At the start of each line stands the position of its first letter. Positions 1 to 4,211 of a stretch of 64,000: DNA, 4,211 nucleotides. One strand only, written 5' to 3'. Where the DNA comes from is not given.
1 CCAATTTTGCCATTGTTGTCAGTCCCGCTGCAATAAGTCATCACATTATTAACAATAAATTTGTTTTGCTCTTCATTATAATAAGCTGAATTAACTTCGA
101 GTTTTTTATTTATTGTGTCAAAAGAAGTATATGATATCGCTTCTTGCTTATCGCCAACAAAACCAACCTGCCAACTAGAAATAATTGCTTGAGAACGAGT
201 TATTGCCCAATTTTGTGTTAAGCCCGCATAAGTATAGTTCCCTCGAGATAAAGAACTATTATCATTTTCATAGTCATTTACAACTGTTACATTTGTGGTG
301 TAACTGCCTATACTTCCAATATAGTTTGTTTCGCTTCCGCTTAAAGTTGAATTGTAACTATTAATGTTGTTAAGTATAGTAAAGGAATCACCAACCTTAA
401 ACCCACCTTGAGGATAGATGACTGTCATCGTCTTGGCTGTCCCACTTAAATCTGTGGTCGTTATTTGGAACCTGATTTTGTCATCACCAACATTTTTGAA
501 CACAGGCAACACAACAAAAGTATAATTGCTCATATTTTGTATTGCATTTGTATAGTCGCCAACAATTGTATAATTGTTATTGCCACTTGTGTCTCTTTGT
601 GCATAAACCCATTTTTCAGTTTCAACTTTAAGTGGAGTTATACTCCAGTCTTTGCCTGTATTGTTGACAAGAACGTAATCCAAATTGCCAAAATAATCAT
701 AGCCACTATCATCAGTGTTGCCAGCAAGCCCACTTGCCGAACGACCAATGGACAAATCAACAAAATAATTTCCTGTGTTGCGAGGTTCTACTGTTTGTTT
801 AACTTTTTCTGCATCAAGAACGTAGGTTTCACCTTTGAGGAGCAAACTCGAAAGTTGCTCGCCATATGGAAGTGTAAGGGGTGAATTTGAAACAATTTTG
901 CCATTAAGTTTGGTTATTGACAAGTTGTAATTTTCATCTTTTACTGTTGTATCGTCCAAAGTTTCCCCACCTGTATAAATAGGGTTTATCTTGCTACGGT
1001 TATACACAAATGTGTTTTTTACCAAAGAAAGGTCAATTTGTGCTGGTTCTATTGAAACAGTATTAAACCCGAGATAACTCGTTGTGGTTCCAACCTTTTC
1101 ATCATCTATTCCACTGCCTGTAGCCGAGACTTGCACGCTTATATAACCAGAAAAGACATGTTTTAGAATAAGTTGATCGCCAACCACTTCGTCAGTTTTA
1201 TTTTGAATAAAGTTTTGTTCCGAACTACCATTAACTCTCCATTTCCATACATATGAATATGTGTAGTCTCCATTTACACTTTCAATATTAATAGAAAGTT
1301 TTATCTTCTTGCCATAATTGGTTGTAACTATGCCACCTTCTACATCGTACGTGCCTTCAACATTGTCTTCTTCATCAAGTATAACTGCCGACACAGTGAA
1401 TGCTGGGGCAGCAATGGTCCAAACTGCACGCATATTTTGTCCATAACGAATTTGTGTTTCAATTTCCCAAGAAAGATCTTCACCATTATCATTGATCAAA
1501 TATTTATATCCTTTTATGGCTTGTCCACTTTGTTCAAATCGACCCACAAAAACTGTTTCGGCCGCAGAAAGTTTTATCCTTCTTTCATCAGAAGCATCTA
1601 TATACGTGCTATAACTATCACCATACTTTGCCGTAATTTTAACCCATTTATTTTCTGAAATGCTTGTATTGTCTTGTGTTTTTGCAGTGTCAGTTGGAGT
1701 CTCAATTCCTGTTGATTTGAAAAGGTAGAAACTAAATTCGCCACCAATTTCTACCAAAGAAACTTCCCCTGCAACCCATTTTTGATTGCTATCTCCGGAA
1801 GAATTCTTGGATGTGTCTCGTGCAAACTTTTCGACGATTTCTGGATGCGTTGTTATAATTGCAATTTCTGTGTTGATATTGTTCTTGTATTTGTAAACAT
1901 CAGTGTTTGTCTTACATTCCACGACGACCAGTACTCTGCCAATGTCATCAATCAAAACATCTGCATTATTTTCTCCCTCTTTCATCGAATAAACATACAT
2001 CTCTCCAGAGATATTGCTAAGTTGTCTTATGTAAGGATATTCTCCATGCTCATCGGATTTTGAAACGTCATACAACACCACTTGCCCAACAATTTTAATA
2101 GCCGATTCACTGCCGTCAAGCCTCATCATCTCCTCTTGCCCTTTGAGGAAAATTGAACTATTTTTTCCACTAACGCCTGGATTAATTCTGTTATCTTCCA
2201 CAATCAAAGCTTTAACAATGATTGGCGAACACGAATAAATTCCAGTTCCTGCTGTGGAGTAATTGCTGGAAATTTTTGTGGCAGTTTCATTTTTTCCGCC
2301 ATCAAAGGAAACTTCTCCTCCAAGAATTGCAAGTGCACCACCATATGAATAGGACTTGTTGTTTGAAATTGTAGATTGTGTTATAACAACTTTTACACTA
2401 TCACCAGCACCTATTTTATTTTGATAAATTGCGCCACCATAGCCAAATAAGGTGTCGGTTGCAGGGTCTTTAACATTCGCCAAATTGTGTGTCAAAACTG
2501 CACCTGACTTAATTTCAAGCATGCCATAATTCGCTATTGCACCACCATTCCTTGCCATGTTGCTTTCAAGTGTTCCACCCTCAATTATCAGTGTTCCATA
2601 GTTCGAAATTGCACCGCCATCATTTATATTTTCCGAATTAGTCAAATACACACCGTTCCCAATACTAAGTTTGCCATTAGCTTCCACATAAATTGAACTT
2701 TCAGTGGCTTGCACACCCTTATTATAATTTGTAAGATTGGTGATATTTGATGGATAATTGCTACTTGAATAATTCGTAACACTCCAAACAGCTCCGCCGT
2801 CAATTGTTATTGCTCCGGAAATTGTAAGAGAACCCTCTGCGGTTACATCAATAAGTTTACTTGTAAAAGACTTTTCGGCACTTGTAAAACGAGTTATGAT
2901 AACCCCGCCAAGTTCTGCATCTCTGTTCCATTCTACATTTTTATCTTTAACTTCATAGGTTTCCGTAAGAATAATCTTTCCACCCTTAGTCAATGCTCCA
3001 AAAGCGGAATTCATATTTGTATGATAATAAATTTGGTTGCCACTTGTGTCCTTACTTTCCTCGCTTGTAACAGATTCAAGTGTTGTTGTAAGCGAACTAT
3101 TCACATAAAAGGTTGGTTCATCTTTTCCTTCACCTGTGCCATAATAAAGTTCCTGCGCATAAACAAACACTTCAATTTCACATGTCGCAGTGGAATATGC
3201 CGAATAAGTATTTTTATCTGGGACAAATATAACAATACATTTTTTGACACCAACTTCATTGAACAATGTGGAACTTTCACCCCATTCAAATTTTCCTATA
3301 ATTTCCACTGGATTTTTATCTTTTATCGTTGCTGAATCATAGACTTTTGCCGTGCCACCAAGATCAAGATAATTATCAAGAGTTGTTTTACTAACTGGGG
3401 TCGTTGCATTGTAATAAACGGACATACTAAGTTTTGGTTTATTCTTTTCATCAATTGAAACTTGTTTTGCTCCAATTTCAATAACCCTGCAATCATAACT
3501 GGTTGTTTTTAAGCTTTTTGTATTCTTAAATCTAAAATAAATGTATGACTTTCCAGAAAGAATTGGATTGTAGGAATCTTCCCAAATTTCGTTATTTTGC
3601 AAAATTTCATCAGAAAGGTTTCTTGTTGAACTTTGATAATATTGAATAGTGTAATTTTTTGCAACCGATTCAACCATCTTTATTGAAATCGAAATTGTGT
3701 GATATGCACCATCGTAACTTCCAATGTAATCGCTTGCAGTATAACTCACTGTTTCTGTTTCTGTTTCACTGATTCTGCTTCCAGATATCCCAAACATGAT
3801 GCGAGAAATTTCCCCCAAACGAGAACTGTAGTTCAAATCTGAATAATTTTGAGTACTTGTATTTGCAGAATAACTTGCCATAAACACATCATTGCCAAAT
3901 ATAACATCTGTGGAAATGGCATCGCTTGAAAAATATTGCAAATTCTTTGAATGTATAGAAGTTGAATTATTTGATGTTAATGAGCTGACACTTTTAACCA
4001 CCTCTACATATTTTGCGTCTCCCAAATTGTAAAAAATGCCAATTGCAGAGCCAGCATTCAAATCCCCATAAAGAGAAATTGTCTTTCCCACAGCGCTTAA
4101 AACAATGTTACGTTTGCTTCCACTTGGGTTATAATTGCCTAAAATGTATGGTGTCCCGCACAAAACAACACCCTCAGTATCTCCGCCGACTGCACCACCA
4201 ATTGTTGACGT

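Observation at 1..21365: Tandem pair of giant Pmp-type (GGA[ILV]/FxxN) beta-helix proteins in a Gram-positive-like genome, with a TM tail anchor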

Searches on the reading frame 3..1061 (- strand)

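Call 25: search_protein_families(library=pfam, proteins=[window:3-1061:-], max_evalue=1)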
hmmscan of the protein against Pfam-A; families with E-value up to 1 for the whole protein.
seq(353 aa): 1 family
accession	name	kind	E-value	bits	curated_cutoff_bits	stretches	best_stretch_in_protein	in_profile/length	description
PF23445.2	SNRNP200_wHTH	-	0.15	12.7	27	0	300-330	19-49/82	Winged Helix-turn-helix domain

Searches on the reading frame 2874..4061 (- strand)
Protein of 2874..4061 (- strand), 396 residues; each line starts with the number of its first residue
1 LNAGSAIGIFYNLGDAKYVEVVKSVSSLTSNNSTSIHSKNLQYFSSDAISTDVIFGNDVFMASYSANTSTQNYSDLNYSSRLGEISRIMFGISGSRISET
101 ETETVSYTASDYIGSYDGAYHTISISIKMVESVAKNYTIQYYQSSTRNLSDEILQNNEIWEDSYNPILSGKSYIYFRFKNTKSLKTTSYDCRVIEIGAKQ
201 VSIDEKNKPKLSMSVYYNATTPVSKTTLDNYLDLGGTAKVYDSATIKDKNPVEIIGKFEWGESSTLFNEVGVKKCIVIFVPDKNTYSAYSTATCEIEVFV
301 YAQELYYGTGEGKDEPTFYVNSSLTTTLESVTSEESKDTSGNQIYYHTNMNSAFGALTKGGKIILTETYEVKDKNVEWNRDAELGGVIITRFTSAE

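Call 43: find_related_loci(query=A2, collection=genome_contigs, flank=10000)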
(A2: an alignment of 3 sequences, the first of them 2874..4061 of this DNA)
Query A2 (396 aa) in genome_contigs; peptide patterns used: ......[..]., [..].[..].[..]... (x = any residue, [..] = any of these).
120 stretches matched a pattern; 7 encode a relative of the query (tblastn E <= 1e-3); 7 distinct loci.
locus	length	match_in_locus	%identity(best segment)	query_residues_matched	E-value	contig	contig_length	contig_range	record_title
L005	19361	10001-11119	55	1-391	2e-121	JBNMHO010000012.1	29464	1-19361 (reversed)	MAG: Clostridia bacterium isolate CM_BacUBA273.120 k141_43299_length_29464_cov_48.5210, whole genome shotgun sequence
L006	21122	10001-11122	54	1-391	1e-116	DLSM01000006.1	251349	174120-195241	MAG TPA_asm: Christensenella sp. UBA7862 UBA7862_contig_34, whole genome shotgun sequence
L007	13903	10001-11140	53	1-393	9e-115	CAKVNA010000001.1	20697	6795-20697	MAG: uncultured Clostridia bacterium isolate REFINED_METABAT215_TOP10_CONTIGS_1500_ASSEMBLY_K77_MERGED__Hadza_MoBio_hadz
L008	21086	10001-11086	49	3-392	2e-90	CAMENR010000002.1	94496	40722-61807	MAG: uncultured Clostridia bacterium isolate SRR11489746_bin.94_metaWRAP_v1.3_MAG genome assembly, contig: ERZ11466724.1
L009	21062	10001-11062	48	4-392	1e-88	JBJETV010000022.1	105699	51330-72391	MAG: Christensenellales bacterium isolate LOHA39_bin.010 NODE_81_length_105699_cov_11.092547, whole genome shotgun seque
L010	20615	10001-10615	30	100-325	8e-15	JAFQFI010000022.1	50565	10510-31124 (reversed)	MAG: Clostridia bacterium isolate RGIG1768 Goat_Cecum-4__c252119, whole genome shotgun sequence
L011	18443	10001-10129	43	99-142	3e-5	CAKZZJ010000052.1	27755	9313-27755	MAG TPA_asm: uncultured Bacillales bacterium isolate ERR1278072_bin.141_CONCOCT_v1.1_MAG genome assembly, contig: ERZ842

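Call 49: find_related_loci(query=A3, collection=metagenome_contigs, flank=10000)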
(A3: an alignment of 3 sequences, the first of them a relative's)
Query A3 (331 aa) in metagenome_contigs; peptide patterns used: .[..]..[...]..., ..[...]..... (x = any residue, [..] = any of these).
384 stretches matched a pattern; 2 encode a relative of the query (tblastn E <= 1e-3); 2 distinct loci.
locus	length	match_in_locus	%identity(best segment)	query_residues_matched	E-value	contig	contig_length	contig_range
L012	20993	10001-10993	100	1-331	0e+0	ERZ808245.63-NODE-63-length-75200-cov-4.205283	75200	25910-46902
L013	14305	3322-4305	64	3-328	1e-134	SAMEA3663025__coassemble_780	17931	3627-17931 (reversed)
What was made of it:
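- Tried and rejected: An alignment-based genome scan (call 43) followed by a metagenome scan (call 49) reached the stop codon in L012 and L013.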

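Call 57: search_protein_families(library=pfam, proteins=[L012:2-4501:+, L012:4502-9001:+, L012:9002-13501:+, L012:13502-17920:+], max_evalue=0.01)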
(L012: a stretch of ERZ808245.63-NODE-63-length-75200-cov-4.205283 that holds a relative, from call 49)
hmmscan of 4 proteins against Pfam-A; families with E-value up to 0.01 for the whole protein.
L012:2-4501:+ (1500 aa): 0 families

L012:4502-9001:+ (1500 aa): 0 families

L012:9002-13501:+ (1500 aa): 0 families

L012:13502-17920:+ (1473 aa): 0 families

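Call 89: search_protein_families(library=ncbifam, proteins=[L012:2-4501:+, L012:4502-9001:+, L012:9002-13501:+, L012:13502-17920:+], max_evalue=1)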
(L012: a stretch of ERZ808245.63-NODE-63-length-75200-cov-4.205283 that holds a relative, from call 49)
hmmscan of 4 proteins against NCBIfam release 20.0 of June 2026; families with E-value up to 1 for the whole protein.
L012:2-4501:+ (1500 aa): 0 families

L012:4502-9001:+ (1500 aa): 1 family
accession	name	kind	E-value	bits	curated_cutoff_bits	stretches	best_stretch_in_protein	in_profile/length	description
NF011805.0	PRK15274.1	equivalog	0.056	12.8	417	1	3-67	36-100/257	putative periplasmic fimbrial chaperone protein SteC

L012:9002-13501:+ (1500 aa): 0 families

L012:13502-17920:+ (1473 aa): 2 families
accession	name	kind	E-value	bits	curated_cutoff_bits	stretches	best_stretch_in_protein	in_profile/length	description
TIGR01527.1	arch_NMN_Atrans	equivalog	0.003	17.1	181.2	0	1355-1420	85-150/167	nicotinamide-nucleotide adenylyltransferase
TIGR04361.1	TrbK_Ti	equivalog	0.077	13.4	50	1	1413-1453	2-42/64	entry exclusion protein TrbK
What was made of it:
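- The second half of A has no match in Pfam or NCBIfam (calls 57, 89).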
